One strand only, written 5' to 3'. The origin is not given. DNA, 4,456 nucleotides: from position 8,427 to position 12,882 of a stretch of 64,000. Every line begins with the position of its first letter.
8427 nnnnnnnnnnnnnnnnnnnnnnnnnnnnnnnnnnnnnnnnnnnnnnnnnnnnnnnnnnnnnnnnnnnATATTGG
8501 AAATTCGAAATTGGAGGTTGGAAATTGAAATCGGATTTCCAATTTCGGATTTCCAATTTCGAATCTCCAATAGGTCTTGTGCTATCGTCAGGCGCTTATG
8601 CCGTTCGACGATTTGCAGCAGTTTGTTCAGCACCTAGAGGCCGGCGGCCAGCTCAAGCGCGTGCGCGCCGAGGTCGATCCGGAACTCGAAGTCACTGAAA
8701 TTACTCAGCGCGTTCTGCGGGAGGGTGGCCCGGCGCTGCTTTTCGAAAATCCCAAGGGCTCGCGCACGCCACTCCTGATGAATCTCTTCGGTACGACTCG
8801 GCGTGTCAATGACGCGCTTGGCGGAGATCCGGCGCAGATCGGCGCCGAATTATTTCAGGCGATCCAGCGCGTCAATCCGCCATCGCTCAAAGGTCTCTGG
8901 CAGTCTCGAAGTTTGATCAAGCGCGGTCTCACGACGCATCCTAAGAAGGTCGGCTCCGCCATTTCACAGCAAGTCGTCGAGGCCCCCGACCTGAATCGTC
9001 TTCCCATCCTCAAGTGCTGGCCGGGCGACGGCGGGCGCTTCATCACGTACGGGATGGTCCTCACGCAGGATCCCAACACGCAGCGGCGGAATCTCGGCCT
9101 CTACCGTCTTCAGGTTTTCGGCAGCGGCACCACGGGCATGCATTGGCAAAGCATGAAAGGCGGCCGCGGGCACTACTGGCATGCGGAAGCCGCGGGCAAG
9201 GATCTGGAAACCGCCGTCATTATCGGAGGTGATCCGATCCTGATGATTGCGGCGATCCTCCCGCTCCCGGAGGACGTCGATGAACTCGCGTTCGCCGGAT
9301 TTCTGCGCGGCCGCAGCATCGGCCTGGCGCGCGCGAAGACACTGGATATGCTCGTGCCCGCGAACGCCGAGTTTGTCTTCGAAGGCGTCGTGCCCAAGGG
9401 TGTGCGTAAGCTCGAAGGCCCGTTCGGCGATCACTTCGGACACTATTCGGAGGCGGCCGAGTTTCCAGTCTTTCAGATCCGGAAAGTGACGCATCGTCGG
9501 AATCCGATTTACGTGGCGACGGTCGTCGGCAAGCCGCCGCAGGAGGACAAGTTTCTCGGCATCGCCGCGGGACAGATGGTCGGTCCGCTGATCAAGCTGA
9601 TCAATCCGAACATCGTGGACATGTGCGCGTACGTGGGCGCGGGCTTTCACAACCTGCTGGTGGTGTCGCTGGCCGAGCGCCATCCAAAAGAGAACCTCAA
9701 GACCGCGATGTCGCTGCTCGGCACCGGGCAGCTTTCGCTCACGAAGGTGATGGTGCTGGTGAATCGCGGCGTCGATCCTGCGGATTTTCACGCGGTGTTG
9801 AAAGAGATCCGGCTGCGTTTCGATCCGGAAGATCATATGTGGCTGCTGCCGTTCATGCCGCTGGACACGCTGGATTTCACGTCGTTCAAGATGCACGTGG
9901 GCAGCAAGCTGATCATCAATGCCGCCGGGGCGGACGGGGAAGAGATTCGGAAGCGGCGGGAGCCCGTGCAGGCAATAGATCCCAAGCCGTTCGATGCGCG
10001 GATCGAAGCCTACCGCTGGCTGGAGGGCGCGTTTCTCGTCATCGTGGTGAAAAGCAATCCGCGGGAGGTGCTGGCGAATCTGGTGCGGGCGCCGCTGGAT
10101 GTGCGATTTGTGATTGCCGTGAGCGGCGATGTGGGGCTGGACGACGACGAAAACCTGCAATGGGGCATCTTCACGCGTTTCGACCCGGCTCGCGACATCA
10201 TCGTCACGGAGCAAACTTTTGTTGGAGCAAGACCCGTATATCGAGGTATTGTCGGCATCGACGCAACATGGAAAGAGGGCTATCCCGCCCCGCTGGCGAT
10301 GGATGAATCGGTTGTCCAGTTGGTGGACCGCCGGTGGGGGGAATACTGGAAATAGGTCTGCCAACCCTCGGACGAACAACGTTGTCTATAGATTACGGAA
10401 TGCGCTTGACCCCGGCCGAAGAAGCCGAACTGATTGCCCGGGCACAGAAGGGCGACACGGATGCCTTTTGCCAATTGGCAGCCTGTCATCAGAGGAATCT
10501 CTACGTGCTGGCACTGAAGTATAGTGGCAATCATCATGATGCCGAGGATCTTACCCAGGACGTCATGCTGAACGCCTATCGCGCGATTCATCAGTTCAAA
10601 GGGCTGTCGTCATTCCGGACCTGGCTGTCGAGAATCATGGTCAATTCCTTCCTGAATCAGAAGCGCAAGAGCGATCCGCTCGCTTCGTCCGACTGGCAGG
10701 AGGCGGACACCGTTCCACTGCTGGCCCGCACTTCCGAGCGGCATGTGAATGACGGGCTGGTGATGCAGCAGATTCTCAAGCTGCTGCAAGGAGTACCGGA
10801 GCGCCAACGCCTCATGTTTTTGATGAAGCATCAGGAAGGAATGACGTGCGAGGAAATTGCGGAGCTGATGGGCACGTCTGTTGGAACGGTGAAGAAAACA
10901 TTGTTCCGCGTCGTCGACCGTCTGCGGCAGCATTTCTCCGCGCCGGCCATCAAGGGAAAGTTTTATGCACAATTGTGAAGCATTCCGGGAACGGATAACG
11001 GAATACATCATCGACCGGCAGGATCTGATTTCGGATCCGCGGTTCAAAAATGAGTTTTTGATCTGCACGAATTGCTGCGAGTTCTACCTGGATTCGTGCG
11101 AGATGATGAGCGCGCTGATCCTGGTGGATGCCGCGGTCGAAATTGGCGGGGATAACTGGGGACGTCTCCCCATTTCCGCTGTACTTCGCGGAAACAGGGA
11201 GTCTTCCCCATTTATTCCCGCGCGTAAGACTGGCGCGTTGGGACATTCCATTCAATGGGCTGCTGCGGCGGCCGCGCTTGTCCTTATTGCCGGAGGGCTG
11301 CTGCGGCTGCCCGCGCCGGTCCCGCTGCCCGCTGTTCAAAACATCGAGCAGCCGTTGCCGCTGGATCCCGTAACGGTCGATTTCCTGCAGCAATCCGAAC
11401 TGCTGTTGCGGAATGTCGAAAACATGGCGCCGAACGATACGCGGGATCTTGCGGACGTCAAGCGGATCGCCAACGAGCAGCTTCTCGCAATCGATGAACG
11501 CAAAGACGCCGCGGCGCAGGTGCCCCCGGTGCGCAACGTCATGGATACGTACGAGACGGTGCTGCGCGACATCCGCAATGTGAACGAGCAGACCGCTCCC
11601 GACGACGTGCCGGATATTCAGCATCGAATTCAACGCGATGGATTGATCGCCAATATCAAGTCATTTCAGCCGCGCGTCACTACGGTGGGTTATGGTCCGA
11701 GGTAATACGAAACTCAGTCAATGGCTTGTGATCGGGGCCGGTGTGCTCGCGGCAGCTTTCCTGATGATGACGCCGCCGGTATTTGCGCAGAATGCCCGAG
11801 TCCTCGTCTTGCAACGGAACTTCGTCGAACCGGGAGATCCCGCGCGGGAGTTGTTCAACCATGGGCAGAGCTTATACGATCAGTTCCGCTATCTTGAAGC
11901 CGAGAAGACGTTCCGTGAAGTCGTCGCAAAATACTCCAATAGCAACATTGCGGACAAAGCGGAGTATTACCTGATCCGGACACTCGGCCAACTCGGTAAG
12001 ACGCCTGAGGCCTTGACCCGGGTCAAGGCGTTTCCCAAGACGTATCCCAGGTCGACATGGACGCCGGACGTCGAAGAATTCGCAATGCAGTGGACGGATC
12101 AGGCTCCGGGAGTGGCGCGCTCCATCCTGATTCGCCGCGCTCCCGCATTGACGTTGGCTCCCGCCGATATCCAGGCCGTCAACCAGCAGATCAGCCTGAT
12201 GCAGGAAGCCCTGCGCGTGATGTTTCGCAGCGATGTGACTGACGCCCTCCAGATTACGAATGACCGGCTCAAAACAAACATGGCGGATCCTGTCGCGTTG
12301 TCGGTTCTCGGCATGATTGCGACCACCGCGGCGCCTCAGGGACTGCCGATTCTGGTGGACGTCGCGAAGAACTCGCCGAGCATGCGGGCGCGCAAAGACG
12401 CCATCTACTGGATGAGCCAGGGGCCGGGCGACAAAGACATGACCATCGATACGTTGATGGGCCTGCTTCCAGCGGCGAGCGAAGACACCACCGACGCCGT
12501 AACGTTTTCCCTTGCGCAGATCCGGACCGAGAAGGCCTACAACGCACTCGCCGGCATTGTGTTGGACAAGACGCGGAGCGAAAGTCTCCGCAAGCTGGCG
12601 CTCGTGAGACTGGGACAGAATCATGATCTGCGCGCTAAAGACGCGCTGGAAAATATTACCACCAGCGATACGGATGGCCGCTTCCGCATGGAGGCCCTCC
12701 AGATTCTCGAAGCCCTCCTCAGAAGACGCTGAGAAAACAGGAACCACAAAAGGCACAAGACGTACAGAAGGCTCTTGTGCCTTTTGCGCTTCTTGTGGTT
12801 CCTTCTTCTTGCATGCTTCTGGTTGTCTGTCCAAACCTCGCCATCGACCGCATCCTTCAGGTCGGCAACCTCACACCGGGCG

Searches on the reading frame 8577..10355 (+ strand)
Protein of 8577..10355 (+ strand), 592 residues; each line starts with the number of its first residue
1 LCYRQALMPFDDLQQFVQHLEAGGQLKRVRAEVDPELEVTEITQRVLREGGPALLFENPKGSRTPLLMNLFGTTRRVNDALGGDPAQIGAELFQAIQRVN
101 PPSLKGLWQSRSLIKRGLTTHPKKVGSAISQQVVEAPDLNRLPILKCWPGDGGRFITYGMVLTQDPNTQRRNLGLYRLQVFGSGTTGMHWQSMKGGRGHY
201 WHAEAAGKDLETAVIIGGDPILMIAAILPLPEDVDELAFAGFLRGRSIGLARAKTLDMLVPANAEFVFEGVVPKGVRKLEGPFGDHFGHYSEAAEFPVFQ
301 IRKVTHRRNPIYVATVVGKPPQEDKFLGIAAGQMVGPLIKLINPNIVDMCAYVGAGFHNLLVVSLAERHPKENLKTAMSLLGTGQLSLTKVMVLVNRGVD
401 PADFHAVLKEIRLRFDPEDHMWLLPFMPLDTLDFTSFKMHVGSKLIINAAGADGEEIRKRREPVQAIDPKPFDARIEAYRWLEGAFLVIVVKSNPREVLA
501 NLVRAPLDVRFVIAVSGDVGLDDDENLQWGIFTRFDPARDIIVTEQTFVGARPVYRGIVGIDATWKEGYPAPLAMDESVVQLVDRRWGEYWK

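Call 7: search_protein_families(library=pfam, proteins=[window:8577-10355:+], max_evalue=0.01)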
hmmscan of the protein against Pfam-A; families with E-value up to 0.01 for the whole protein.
window:8577-10355:+ (592 aa): 3 families
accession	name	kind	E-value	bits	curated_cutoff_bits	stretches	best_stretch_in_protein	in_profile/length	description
PF01977.22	UbiD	-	9.2e-76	254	23.3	1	130-320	10-206/206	3-octaprenyl-4-hydroxybenzoate carboxy-lyase Rift-related domain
PF20696.2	UbiD_C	-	7.7e-32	110.4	24.2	2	335-449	12-127/127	3-octaprenyl-4-hydroxybenzoate carboxy-lyase C-terminal domain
PF20695.2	UbiD_N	-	4.5e-27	94.4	24.3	1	18-95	2-77/78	3-octaprenyl-4-hydroxybenzoate carboxy-lyase N-terminal domain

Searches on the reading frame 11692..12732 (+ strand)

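Call 7: search_protein_families(library=pfam, proteins=[window:11692-12732:+], max_evalue=0.01)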
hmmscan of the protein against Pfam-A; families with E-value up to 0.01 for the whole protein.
window:11692-12732:+ (346 aa): 4 families
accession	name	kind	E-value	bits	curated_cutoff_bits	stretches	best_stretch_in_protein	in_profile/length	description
PF13646.12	HEAT_2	-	1.1e-07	32.4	27.7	1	254-339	3-87/88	HEAT repeats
PF13525.12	YfiO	-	2.4e-05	24.7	25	1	49-121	3-75/203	Outer membrane lipoprotein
PF13174.12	TPR_6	-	3.7e-05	24.5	26.3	0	54-84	3-33/33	Tetratricopeptide repeat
PF03130.22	HEAT_PBS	-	0.0094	16.9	20.9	0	269-286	4-21/27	PBS lyase HEAT-like repeat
